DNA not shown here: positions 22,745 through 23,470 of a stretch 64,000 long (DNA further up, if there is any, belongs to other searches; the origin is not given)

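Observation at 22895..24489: MerT-like CC-motif membrane protein divergently paired with a membrane-anchored MsrA-MsrB fusion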

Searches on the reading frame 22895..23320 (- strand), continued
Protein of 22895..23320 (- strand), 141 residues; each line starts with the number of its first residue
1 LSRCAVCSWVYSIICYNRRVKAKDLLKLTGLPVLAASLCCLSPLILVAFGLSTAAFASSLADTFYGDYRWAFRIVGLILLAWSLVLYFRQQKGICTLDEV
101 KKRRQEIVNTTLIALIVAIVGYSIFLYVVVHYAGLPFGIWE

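Call 29: find_homologous_proteins(query=L010:6001-7275:+, max_evalue=1e-20)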
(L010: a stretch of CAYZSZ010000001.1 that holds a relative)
Query L010:6001-7275:+ (425 aa): 8000 proteins with E <= 1e-20 among 8000 candidates; the best 120 are listed.
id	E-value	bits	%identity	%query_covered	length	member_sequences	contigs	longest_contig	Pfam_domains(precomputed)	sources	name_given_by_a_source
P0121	7.8e-293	989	100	100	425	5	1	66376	PF01625.29,PF01641.27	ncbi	-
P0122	9.0e-279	943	94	100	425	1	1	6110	PF01625.29,PF01641.27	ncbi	-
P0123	1.9e-276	935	93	99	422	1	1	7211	PF01625.29,PF01641.27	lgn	-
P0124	2.9e-273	924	92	100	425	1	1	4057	PF01625.29,PF01641.27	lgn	-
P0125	8.1e-265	897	89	99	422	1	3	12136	PF01625.29,PF01641.27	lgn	-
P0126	3.0e-252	855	86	99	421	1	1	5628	PF01625.29,PF01641.27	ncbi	-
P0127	3.8e-252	855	85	100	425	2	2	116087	PF01625.29,PF01641.27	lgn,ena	-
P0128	9.9e-252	854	85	100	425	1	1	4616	PF01625.29,PF01641.27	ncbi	-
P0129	1.1e-250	850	85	99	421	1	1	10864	PF01625.29,PF01641.27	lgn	-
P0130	1.2e-249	847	84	100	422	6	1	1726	PF01625.29,PF01641.27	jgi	jgi:peptide methionine sulfoxide reductase msrA/msrB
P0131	3.4e-249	845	85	99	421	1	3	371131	PF01625.29,PF01641.27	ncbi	-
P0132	7.6e-249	844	84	100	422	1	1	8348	PF01625.29,PF01641.27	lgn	-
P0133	3.6e-241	819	82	99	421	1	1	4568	PF01625.29,PF01641.27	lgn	-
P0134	1.2e-233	794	79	100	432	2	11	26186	PF01625.29,PF01641.27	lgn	-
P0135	4.9e-223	759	75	100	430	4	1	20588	PF01625.29,PF01641.27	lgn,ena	-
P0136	9.6e-211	718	70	100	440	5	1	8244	PF01625.29,PF01641.27,PF02411.21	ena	-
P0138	9.5e-179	613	58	100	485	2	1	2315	PF01625.29,PF01641.27,PF02411.21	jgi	jgi:peptide methionine sulfoxide reductase msrA/msrB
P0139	3.3e-176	605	58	100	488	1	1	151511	PF01625.29,PF01641.27,PF02411.21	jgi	jgi:peptide methionine sulfoxide reductase msrA/msrB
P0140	4.6e-174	598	56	100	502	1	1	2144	PF01625.29,PF01641.27,PF02411.21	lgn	-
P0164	4.2e-115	403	54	72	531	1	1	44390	PF01625.29,PF10517.15,PF01641.27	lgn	-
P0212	1.3e-112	395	55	70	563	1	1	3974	PF01625.29,PF08534.17,PF13905.13,PF00578.28,PF01641.27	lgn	-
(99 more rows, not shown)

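Call 33: predict_structure(alignment_id=A1)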
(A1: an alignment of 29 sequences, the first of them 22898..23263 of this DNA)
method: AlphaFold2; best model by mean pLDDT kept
length: 122 residues; sequences in the alignment: 29
mean_pLDDT: 66.6   pTM: 0.47
mean pLDDT of the five models: 66.6, 62.8, 60.5, 55.2, 54.9
residues with pLDDT >= 90: 0; 70-90: 51; 50-70: 66; < 50: 5
segments of 3 or more residues with pLDDT < 50: none
pLDDT, mean of each block of 10 residues (from residue 1): 53 53 59 61 55 72 81 74 80 81 70 62 54
secondary structure, 60 per line:
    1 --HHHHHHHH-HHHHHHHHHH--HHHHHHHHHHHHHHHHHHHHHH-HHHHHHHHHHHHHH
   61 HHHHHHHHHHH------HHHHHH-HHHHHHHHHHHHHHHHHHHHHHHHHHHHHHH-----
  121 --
elements in order: H3-10 H12-21 H24-45 H47-71 H78-83 H85-115

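Call 44: search_protein_representatives(alignment_id=A1)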
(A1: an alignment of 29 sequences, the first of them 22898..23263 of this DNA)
Query: 29 sequences, 124 profile positions. Proteins with E-value up to 0.001 (for the whole library): 314; up to 1e-10: 96; up to 1e-30: 7. The best 150 are listed.
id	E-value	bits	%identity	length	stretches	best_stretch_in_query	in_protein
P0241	3.5e-54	198.8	-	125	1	1-121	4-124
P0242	4.1e-39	150.1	-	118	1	37-124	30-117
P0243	5.4e-39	149.7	-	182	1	2-122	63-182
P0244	3.6e-35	137.4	-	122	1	1-120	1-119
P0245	7.0e-34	133.2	-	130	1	7-121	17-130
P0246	4.4e-33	130.6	-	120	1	1-121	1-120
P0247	2.4e-32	128.3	-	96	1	27-122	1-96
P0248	1.7e-30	122.3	-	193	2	10-120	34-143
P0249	8.1e-30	120.1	-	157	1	4-122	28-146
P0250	2.6e-29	118.5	-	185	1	4-120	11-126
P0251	6.4e-29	117.2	-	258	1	3-122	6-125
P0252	5.9e-28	114.1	-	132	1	3-122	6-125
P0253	2.5e-27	112.1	-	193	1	6-120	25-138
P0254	3.2e-27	111.7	-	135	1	8-121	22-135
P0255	5.2e-27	111.0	-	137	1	3-121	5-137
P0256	6.2e-27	110.8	-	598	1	4-124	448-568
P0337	1.3e-10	58.1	-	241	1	14-96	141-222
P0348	6.7e-10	55.8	-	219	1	8-104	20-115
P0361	3.9e-09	53.3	-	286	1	14-111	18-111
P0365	7.0e-09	52.5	-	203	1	4-113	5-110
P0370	1.4e-08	51.5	-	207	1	10-104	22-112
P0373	2.6e-08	50.6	-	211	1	8-106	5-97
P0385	8.0e-08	49.0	-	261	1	16-90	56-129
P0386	8.7e-08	48.9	-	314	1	5-110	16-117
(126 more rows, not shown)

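Call 45: search_protein_families(library=pfam, proteins=[P0256, P0251, P0386, P0361, P0385, P0337, P0348, P0373, P0370, P0365], max_evalue=0.001)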
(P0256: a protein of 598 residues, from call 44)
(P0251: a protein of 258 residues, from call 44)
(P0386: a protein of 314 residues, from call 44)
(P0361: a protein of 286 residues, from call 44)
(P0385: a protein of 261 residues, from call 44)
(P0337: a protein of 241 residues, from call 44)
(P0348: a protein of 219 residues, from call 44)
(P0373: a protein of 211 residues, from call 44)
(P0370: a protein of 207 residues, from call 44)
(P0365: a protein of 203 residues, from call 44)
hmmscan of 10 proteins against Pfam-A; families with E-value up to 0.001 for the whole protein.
P0256 (598 aa): 0 families

P0251 (258 aa): 3 families
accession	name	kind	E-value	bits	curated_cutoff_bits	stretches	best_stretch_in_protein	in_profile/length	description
PF00085.26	Thioredoxin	-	1.9e-08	34.7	23.5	1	160-253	5-99/103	Thioredoxin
PF02411.20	MerT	-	4.6e-08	33.6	32.9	1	10-116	11-115/116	MerT mercuric transport protein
PF13899.12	Thioredoxin_7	-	0.00089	19.8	27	0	160-195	5-40/83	Thioredoxin-like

P0386 (314 aa): 3 families
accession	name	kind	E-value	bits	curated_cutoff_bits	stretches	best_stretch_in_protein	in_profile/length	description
PF13473.12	Cupredoxin_1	-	4.9e-09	36.6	27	1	224-313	19-104/104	Cupredoxin-like domain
PF02411.20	MerT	-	4.3e-07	30.4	32.9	1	12-117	5-112/116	MerT mercuric transport protein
PF00403.32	HMA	-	1.4e-05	25.8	24.8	1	142-195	1-54/62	Heavy-metal-associated domain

P0361 (286 aa): 3 families
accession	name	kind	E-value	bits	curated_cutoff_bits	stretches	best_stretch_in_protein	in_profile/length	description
PF00403.32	HMA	-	2.7e-07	31.3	24.8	1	215-268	1-54/62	Heavy-metal-associated domain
PF02411.20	MerT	-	8.7e-07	29.4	32.9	1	11-108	11-110/116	MerT mercuric transport protein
PF24677.1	DUF7657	-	0.00049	19.4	26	1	30-113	194-270/401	Domain of unknown function (DUF7657)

P0385 (261 aa): 0 families

P0337 (241 aa): 0 families

P0348 (219 aa): 2 families
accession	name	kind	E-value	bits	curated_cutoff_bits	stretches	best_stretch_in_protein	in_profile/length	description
PF02411.20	MerT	-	4.5e-09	36.8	32.9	1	13-110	5-108/116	MerT mercuric transport protein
PF00403.32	HMA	-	4.6e-08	33.8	24.8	1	147-205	1-58/62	Heavy-metal-associated domain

P0373 (211 aa): 2 families
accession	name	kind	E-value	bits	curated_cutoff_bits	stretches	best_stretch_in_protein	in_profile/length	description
PF00403.32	HMA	-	6.2e-13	49.4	24.8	1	128-188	1-61/62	Heavy-metal-associated domain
PF02411.20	MerT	-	2.8e-06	27.8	32.9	1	7-92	14-102/116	MerT mercuric transport protein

P0370 (207 aa): 2 families
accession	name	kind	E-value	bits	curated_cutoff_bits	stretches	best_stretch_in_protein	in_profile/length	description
PF02411.20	MerT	-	2.8e-07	31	32.9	1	13-111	5-110/116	MerT mercuric transport protein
PF00403.32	HMA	-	8.1e-07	29.8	24.8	1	141-186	2-47/62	Heavy-metal-associated domain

P0365 (203 aa): 3 families
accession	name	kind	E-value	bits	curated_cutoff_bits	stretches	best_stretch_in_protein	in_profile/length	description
PF00403.32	HMA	-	1.7e-11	44.8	24.8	1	135-192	1-58/62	Heavy-metal-associated domain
PF02411.20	MerT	-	5.2e-09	36.6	32.9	1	2-103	5-111/116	MerT mercuric transport protein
PF00746.26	Gram_pos_anchor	-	0.00075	19.8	20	0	44-70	15-41/43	LPXTG cell wall anchor motif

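Call 46: predict_structure(alignment_id=A4)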
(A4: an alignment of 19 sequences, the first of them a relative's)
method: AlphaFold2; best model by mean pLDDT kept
length: 425 residues; sequences in the alignment: 19
mean_pLDDT: 71.6   pTM: 0.57
mean pLDDT of the five models: 71.6, 68.8, 66.3, 62.7, 59.3
residues with pLDDT >= 90: 62; 70-90: 184; 50-70: 119; < 50: 60
segments of 3 or more residues with pLDDT < 50: 1-25, 38-47, 72-76, 121-129
pLDDT, mean of each block of 10 residues (from residue 1): 43 45 49 49 47 56 57 50 57 60 58 51 42 82 87 86 92 89 93 89 89 69 85 94 89 94 87 82 84 81 71 63 76 60 65 71 71 71 78 77 80 87 77
secondary structure, 60 per line:
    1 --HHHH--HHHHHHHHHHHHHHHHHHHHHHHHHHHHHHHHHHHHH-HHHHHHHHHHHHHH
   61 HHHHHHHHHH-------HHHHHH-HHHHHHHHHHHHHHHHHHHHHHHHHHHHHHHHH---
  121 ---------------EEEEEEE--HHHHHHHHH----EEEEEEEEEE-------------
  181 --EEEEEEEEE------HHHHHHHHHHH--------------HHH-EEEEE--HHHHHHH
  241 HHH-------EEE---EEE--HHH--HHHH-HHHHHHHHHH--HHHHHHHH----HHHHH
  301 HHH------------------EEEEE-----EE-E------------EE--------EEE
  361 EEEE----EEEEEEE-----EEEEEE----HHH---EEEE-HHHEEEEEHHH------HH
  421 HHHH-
elements in order: H3-6 H9-45 H47-70 H78-83 H85-117 E136-142 H145-153 E158-167 E183-191 H198-208 E227-231 H234-243 E251-253 E257-259 H267-270 H272-281 H284-291 H296-303 E322-326 E358-364 E369-375 E381-386 E397-400 E405-409 H419-424

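Call 48: find_homologous_proteins(query=P0251, max_evalue=0.00001)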
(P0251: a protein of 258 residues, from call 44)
Query P0251 (258 aa): 109 proteins with E <= 0.00001 among 2259 candidates.
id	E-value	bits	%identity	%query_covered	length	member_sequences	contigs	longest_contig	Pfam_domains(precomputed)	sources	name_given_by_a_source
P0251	9.1e-166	567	100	100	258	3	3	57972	PF00085.27,PF02411.21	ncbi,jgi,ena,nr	ncbi:MAG: hypothetical protein COU65_00375 [Candidatus Pacebacteria bacterium CG10_big_fil_rev_8_21_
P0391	6.3e-41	158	53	52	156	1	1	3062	PF02411.21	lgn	-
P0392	8.1e-41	158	59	47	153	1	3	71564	-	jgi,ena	jgi:hypothetical protein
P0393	1.0e-39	154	54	51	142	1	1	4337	PF02411.21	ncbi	-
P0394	2.9e-39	153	55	50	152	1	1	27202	PF02411.21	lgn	-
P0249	3.1e-39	153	58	48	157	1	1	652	PF02411.21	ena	-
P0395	9.2e-38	148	56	48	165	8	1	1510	PF02411.21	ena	-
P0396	1.5e-34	138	50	48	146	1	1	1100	PF02411.21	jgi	jgi:hypothetical protein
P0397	9.5e-28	115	50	42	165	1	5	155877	PF00085.27,PF13899.13,PF13098.14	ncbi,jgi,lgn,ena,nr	ncbi:MAG: hypothetical protein COU69_02165 [Candidatus Pacebacteria bacterium CG10_big_fil_rev_8_21_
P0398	4.9e-27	113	54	38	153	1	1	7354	PF00085.27,PF08534.17,PF13899.13,PF13098.14,PF00578.28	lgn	-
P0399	2.8e-26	110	47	48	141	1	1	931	PF02411.21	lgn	-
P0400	7.5e-25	106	46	47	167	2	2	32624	PF00085.27,PF13098.14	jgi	jgi:thioredoxin 1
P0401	1.6e-24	105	50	40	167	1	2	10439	PF00085.27,PF13098.14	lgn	-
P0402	1.8e-24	105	48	39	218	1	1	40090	PF00085.27,PF13098.14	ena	-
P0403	2.0e-24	104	45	39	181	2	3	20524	PF00085.27,PF13098.14,PF00578.28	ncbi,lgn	-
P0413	4.7e-23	100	46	44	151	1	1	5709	PF02411.21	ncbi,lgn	-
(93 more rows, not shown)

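Call 49: find_encoding_contigs(protein=P0251, flank=4000, max_places=2)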
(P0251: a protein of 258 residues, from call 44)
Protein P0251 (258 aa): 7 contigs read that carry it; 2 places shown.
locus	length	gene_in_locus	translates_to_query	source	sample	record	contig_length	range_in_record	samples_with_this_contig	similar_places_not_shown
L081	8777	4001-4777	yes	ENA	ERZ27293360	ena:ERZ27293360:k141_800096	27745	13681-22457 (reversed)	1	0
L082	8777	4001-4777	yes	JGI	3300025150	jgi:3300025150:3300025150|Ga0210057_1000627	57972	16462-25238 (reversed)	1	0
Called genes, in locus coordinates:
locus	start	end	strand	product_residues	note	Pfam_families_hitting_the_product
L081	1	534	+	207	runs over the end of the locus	PF01966:HD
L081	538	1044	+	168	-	-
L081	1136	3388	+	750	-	-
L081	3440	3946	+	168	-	PF00293:NUDIX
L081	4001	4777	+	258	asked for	PF02411:MerT, PF00085:Thioredoxin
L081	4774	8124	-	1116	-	PF00873:ACR_tran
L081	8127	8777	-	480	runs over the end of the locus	PF25919:BSH_CusB (faint), PF00364:Biotin_lipoyl (faint), PF25973:BSH_CzcB (faint), PF25989:YknX_C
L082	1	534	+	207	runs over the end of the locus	PF01966:HD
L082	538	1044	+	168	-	-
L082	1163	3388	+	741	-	-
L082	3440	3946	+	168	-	PF00293:NUDIX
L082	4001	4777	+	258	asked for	PF02411:MerT, PF00085:Thioredoxin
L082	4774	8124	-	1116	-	PF00873:ACR_tran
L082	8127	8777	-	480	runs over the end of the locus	PF25919:BSH_CusB (faint), PF00364:Biotin_lipoyl (faint), PF25973:BSH_CzcB (faint), PF25989:YknX_C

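Call 50: find_encoding_contigs(protein=P0392, flank=4000, max_places=2)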
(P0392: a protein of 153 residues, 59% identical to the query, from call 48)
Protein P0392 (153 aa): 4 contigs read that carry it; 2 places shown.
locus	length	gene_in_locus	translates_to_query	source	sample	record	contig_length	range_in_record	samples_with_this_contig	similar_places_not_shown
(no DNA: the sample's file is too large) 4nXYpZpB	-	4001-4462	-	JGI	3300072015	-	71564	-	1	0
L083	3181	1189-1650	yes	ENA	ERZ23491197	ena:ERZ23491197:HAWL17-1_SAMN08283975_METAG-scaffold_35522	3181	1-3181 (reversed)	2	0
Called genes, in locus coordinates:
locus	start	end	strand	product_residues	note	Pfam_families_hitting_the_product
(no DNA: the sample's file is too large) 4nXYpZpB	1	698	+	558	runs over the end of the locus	-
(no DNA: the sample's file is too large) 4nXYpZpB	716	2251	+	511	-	PF23477:zf_Tbcl_2 (weak)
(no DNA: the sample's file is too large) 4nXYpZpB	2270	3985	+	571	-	-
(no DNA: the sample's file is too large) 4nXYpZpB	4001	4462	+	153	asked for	-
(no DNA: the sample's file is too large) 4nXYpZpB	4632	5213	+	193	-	-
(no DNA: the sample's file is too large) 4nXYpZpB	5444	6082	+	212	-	-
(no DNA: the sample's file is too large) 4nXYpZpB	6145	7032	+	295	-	PF09721:Exosortase_EpsH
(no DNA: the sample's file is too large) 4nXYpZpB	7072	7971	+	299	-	PF00892:EamA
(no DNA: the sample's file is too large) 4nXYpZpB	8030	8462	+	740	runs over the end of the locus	PF26449:DUF8128, PF01935:DUF87 (faint), PF02534:T4SS-DNA_transf (faint)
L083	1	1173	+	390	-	?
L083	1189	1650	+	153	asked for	-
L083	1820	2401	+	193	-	-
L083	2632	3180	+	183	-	?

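Call 51: find_encoding_contigs(protein=P0394, flank=4000, max_places=2)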
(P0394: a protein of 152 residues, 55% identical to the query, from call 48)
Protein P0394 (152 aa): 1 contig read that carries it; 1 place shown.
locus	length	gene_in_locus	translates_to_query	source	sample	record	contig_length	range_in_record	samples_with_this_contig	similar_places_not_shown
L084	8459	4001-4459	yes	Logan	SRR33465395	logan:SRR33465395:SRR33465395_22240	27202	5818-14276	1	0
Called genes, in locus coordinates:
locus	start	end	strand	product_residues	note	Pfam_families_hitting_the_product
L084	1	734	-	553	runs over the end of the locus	PF14885:GHL15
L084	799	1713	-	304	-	PF10672:Methyltrans_SAM, PF03602:Cons_hypoth95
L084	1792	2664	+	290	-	PF01712:dNK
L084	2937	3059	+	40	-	-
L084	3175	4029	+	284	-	PF00892:EamA, PF10639:TMEM234 (faint), PF00892:EamA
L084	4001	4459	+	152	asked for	PF02411:MerT (weak)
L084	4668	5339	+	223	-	PF00072:Response_reg, PF00486:Trans_reg_C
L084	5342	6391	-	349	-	-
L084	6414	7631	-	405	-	PF01590:GAF, PF13185:GAF_2, PF13492:GAF_3 (weak), PF00512:HisKA, PF02518:HATPase_c, PF14501:HATPase_c_5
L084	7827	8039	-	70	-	-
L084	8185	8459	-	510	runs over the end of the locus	PF00989:PAS (faint), PF08448:PAS_4, PF13426:PAS_9 (faint), PF00512:HisKA, PF02518:HATPase_c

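Call 58: search_solved_structures(query=A1, max_evalue=10, show_alignments=2)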
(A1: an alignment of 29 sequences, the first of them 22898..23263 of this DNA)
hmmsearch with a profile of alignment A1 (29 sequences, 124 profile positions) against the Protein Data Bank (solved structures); distinct sequences matched with E-value up to 10: 4.
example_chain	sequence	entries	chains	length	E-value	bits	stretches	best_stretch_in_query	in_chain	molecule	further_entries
7y1q_A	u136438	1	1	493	4.3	11.1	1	44-69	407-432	Monocarboxylate transporter 1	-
6lyy_A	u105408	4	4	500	5.2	10.8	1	44-69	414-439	Monocarboxylate transporter 1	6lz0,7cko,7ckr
7yr5_A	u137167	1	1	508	5.9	10.7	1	44-69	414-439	Monocarboxylate transporter 1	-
7da5_A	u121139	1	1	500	6.5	10.5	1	44-69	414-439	Monocarboxylate transporter 1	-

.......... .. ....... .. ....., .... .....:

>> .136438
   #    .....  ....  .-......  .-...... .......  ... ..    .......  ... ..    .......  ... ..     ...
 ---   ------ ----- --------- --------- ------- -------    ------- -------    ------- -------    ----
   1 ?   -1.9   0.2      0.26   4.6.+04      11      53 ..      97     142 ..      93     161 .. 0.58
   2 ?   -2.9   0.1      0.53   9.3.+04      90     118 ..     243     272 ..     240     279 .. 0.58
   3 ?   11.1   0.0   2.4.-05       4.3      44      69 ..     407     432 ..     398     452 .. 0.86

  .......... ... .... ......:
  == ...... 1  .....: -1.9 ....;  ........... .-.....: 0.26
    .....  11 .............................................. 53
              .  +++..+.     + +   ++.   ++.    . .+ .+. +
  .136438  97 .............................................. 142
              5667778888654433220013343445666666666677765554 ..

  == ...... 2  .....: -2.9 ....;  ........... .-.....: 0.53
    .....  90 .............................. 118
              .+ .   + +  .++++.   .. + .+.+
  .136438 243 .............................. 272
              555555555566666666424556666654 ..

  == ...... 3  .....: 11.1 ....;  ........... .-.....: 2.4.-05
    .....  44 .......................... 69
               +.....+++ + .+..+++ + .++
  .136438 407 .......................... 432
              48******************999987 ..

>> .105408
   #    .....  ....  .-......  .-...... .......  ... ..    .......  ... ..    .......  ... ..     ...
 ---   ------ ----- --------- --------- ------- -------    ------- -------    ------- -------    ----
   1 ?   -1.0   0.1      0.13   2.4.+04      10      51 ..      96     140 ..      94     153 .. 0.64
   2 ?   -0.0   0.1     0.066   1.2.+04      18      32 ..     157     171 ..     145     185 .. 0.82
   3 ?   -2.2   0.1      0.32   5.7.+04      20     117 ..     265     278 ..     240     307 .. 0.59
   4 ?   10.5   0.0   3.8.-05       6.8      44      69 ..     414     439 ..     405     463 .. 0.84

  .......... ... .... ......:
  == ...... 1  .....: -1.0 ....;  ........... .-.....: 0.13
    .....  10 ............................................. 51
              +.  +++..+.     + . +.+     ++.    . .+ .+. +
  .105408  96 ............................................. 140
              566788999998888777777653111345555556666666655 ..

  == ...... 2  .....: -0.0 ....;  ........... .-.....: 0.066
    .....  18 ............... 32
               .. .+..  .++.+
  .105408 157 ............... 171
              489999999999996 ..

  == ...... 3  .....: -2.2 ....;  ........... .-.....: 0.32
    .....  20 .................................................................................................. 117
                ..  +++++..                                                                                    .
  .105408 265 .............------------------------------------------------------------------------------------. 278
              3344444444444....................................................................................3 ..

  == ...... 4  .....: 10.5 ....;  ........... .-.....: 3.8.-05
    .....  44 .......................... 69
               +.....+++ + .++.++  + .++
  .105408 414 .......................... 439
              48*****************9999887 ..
